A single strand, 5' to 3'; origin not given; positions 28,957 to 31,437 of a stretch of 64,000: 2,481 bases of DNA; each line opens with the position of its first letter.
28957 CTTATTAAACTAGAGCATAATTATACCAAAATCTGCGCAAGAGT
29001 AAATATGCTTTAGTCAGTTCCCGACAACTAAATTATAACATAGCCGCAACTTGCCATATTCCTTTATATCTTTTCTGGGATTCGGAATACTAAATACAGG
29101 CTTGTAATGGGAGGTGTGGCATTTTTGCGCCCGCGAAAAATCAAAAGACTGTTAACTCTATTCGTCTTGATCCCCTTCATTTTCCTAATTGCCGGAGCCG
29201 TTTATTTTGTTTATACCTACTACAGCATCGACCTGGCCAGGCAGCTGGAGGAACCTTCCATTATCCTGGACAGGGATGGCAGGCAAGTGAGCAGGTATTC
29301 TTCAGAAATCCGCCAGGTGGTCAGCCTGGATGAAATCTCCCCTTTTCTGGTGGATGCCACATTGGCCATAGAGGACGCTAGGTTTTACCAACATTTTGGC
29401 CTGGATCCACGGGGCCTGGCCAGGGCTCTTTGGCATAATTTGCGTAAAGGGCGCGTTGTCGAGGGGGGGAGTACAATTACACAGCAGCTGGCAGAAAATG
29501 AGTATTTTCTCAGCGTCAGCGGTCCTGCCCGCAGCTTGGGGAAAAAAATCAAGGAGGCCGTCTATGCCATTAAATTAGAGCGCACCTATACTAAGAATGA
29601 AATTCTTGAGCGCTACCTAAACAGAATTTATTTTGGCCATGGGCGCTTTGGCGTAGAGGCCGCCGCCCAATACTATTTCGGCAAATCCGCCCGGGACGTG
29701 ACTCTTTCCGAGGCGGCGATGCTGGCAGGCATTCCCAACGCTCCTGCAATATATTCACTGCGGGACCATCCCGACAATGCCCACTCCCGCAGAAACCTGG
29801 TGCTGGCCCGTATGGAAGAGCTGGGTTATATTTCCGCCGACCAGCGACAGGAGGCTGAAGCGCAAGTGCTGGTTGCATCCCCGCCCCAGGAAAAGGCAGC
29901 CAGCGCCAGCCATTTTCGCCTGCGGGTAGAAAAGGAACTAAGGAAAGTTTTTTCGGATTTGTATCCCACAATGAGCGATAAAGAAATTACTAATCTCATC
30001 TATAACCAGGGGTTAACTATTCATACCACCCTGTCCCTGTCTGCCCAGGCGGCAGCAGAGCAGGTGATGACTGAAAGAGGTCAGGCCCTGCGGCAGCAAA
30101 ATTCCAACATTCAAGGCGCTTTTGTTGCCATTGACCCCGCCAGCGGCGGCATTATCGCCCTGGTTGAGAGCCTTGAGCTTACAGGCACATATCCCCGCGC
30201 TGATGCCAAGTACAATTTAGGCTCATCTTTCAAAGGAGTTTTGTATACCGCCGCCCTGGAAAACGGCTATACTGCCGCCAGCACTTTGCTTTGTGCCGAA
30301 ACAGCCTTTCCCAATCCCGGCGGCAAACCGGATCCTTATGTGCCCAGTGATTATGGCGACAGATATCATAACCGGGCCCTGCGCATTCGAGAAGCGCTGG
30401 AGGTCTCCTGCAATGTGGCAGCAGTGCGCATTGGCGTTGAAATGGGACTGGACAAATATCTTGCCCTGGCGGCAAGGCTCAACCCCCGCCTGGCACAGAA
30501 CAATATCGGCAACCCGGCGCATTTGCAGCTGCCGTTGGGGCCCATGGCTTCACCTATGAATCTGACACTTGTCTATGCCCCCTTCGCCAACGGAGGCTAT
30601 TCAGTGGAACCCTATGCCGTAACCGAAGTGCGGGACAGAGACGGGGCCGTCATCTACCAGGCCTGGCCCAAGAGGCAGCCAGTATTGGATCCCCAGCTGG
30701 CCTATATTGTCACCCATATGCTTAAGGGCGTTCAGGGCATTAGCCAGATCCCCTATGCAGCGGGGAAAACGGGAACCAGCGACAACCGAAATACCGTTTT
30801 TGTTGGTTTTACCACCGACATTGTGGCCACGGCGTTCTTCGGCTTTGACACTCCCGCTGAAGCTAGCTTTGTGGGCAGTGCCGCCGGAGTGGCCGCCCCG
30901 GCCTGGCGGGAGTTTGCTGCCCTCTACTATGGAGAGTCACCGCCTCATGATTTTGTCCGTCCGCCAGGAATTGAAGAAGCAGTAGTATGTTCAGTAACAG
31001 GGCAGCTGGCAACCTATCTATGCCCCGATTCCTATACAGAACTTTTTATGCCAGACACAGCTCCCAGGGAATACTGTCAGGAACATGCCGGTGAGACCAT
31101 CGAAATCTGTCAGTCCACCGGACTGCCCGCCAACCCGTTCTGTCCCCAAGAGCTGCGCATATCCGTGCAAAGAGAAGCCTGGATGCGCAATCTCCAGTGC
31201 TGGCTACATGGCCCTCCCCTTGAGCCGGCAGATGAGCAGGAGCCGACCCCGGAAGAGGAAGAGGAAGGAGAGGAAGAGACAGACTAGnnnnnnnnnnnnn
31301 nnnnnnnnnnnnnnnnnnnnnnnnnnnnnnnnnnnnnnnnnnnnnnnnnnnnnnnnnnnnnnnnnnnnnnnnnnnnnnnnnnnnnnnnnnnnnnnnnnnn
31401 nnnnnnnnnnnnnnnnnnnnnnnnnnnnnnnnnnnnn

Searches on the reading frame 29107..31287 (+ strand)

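Call 71: search_protein_families(library=pfam, max_evalue=0.00001, proteins=[window:29107-31287:+])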
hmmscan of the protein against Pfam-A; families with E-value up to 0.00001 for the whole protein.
window:29107-31287:+ (726 aa): 2 families
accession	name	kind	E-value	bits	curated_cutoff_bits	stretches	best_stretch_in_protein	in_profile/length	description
PF00912.28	Transgly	-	2.7e-64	216.3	27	1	58-236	2-177/178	Transglycosylase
PF00905.27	Transpeptidase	-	3.8e-16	59.6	22.1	1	337-559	1-243/299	Penicillin binding protein transpeptidase domain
